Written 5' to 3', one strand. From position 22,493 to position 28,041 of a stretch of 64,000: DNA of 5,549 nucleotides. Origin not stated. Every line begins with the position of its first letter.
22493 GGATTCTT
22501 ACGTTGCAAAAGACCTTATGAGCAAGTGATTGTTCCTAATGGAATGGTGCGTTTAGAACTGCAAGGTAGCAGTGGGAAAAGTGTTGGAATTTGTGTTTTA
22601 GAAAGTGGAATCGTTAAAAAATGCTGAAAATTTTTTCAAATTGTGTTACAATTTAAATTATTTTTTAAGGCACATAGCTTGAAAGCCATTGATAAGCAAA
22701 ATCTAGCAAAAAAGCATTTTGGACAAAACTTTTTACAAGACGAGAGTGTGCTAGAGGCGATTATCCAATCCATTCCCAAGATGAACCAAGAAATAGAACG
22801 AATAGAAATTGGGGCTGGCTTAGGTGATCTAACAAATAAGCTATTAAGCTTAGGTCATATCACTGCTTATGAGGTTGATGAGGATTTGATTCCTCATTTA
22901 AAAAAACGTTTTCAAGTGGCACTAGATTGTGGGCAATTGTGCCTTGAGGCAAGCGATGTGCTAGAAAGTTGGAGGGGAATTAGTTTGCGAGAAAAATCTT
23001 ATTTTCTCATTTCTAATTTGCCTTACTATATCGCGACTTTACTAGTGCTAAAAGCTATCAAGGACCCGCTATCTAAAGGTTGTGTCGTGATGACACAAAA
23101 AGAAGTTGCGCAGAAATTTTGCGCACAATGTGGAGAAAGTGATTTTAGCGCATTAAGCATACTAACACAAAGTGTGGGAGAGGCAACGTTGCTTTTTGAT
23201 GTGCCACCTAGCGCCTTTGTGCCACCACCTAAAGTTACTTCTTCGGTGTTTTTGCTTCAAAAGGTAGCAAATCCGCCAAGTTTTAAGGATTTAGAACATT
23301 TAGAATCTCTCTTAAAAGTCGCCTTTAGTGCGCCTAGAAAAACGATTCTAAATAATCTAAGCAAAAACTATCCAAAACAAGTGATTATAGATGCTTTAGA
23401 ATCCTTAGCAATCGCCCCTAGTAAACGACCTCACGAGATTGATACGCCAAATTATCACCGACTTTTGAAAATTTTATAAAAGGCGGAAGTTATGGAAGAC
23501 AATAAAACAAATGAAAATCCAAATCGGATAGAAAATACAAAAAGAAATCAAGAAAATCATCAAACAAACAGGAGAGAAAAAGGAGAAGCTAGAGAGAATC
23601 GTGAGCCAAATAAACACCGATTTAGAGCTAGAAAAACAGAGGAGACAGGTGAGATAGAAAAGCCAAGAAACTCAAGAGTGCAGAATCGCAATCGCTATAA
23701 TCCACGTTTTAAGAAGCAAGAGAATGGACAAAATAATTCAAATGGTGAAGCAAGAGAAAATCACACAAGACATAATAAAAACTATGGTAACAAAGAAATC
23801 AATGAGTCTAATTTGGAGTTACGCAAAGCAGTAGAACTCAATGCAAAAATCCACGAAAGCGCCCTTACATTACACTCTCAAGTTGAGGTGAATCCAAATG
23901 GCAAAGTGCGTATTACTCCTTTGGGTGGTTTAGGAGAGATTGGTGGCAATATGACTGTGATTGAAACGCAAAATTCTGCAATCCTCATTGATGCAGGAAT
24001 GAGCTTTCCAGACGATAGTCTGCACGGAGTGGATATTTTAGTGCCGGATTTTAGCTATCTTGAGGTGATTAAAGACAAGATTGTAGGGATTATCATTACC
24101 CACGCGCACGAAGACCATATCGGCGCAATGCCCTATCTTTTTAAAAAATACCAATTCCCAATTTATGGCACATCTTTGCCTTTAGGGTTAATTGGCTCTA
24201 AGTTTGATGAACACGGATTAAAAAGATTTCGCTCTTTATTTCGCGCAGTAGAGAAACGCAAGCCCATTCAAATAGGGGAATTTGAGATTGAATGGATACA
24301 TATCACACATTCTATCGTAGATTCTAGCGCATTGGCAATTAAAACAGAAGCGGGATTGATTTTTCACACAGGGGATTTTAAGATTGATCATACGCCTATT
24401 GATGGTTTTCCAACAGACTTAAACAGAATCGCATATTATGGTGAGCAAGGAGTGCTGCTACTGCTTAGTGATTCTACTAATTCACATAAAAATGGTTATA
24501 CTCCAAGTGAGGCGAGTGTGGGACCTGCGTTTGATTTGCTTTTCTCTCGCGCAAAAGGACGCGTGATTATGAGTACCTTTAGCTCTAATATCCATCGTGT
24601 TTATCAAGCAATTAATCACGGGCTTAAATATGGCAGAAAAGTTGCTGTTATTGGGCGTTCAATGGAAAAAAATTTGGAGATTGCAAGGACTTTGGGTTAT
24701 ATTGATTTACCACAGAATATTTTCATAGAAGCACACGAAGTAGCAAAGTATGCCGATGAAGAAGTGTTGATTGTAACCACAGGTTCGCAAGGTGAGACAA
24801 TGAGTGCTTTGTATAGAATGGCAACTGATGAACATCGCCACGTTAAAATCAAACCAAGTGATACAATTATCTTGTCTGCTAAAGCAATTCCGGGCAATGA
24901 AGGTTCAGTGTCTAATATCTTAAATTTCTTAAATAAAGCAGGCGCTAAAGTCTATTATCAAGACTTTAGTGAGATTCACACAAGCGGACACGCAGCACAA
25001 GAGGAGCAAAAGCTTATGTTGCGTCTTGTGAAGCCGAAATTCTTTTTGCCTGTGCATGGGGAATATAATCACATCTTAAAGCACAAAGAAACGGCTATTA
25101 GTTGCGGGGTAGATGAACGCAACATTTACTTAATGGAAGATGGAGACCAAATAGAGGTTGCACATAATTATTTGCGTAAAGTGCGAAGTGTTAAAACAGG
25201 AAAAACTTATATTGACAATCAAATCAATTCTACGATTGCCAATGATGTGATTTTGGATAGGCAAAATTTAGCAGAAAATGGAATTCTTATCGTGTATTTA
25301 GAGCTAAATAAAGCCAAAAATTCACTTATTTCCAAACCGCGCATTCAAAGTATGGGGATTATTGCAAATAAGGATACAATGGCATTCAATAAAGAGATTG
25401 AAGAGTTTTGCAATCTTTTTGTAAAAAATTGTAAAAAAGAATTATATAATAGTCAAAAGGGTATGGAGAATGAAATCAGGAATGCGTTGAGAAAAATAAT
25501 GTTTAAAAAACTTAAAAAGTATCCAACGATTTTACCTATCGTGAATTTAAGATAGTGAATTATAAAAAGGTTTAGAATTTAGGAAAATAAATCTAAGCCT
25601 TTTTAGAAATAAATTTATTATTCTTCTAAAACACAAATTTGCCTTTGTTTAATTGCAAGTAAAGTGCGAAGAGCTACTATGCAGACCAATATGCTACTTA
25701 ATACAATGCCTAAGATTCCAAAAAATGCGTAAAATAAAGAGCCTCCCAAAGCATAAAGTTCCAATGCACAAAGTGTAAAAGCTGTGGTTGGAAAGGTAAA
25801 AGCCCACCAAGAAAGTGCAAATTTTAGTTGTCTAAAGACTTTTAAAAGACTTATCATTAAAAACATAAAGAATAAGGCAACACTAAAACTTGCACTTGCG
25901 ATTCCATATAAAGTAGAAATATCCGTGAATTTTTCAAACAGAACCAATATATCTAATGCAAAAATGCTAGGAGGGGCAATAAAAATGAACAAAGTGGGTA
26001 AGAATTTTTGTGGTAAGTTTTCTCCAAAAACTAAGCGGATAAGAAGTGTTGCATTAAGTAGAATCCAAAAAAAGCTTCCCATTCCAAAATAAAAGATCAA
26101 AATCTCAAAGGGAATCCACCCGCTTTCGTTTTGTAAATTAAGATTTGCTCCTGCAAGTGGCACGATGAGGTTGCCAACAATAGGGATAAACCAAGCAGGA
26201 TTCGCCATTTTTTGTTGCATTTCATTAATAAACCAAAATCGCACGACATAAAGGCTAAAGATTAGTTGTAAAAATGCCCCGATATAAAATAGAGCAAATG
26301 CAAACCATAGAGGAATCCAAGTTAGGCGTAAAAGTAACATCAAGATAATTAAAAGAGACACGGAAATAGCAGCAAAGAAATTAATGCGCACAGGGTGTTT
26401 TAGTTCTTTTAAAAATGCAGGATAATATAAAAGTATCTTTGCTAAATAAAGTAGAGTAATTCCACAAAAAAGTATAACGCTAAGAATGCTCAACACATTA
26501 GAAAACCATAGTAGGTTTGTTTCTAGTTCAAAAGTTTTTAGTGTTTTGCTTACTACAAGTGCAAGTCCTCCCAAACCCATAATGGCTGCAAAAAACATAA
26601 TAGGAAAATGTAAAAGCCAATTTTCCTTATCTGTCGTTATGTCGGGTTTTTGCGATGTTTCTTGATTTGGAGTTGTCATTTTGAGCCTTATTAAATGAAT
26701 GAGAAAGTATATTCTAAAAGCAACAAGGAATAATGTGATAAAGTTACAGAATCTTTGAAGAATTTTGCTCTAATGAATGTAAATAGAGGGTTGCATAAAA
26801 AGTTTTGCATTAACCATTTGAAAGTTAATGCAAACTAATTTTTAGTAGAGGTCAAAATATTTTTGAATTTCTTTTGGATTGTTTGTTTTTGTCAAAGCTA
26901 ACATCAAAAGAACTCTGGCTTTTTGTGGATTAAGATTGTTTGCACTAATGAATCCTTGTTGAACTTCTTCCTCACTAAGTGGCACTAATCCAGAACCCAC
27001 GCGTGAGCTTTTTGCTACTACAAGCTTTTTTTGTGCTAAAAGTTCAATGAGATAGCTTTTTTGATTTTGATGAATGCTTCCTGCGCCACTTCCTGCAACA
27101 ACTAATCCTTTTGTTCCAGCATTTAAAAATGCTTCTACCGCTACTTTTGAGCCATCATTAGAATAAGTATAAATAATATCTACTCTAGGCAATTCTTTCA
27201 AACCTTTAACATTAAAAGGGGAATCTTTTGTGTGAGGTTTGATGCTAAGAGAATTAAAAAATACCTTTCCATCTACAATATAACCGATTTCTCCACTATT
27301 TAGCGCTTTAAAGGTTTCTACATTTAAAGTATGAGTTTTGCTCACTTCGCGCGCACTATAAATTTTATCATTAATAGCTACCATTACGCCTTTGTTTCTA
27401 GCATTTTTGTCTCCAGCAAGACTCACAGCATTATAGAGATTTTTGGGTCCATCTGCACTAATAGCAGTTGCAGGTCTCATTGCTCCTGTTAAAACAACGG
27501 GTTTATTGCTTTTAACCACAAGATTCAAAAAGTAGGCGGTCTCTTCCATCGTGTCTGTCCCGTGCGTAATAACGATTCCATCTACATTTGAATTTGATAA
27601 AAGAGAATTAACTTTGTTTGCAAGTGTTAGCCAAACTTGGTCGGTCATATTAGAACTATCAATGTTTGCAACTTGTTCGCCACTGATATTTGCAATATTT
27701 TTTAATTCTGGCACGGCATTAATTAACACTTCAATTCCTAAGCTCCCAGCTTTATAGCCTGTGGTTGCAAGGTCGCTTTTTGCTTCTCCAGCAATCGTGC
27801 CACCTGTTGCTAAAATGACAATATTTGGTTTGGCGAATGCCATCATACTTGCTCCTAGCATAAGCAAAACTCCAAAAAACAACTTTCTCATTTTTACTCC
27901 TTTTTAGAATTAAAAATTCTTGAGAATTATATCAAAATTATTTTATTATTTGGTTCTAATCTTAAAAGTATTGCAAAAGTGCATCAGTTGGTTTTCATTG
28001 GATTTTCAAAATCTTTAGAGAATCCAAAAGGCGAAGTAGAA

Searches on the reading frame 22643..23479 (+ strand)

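Call 48: search_protein_families(library=pfam, proteins=[window:22643-23479:+], max_evalue=0.000001)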
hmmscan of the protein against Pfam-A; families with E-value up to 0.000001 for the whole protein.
window:22643-23479:+ (278 aa): 1 family
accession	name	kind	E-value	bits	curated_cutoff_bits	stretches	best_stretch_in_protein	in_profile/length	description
PF00398.26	RrnaAD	-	8.8e-42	143.4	24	1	21-257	3-240/263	Ribosomal RNA adenine dimethylase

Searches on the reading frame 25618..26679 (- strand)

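Call 21: search_protein_families(library=ncbifam, proteins=[window:25618-26679:-], max_evalue=0.001)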
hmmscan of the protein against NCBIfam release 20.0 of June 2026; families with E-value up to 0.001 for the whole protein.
window:25618-26679:- (353 aa): 2 families
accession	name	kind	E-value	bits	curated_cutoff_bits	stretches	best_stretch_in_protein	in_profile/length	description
TIGR00816.1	tdt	subfamily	6.7e-45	153.8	237.25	1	25-342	1-316/320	tellurite-resistance/dicarboxylate transporter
NF008032.0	PRK10764.1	equivalog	3.5e-27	95.5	342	1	22-350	6-316/328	dicarboxylate transporter/tellurite-resistance protein TehA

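Call 22: search_protein_families(library=pfam, proteins=[window:25618-26679:-], max_evalue=0.001)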
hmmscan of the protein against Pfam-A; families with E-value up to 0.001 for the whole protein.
window:25618-26679:- (353 aa): 1 family
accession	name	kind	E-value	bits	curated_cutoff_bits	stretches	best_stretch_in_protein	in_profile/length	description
PF03595.22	SLAC1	-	6.4e-55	187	27.9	1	24-340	1-331/331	Voltage-dependent anion channel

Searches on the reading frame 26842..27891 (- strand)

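Call 21: search_protein_families(library=ncbifam, proteins=[window:26842-27891:-], max_evalue=0.001)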
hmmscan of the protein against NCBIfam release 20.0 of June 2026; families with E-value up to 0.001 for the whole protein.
window:26842-27891:- (349 aa): 6 families
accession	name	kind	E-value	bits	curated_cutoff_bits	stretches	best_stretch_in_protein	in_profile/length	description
TIGR00520.1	asnASE_II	subfamily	4e-135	450.2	314.3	1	12-347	14-350/352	type II asparaginase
NF008304.0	PRK11096.1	equivalog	6.5e-130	432.7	506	1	6-349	8-348/348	L-asparaginase 2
TIGR00519.1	asnASE_I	subfamily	3.4e-48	164.3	260.5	1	22-345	2-326/337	type I asparaginase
NF003217.0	PRK04183.1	equivalog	1.3e-45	155.8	310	1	20-346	74-403/420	Glu-tRNA(Gln) amidotransferase subunit GatD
TIGR02153.1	gatD_arch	equivalog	3e-42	144.8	324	1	20-345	61-390/405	Glu-tRNA(Gln) amidotransferase subunit GatD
NF006998.0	PRK09461.1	equivalog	3.9e-24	85.5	376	1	21-303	3-278/337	asparaginase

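Call 22: search_protein_families(library=pfam, proteins=[window:26842-27891:-], max_evalue=0.001)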
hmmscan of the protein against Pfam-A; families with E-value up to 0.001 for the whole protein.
window:26842-27891:- (349 aa): 2 families
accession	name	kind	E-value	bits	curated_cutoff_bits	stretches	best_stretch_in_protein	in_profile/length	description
PF00710.25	Asparaginase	-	6.9e-68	228.4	22.5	1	23-214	1-189/193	Asparaginase, N-terminal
PF17763.6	Asparaginase_C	-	2.7e-28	98.7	34.6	1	236-346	1-114/114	Glutaminase/Asparaginase C-terminal domain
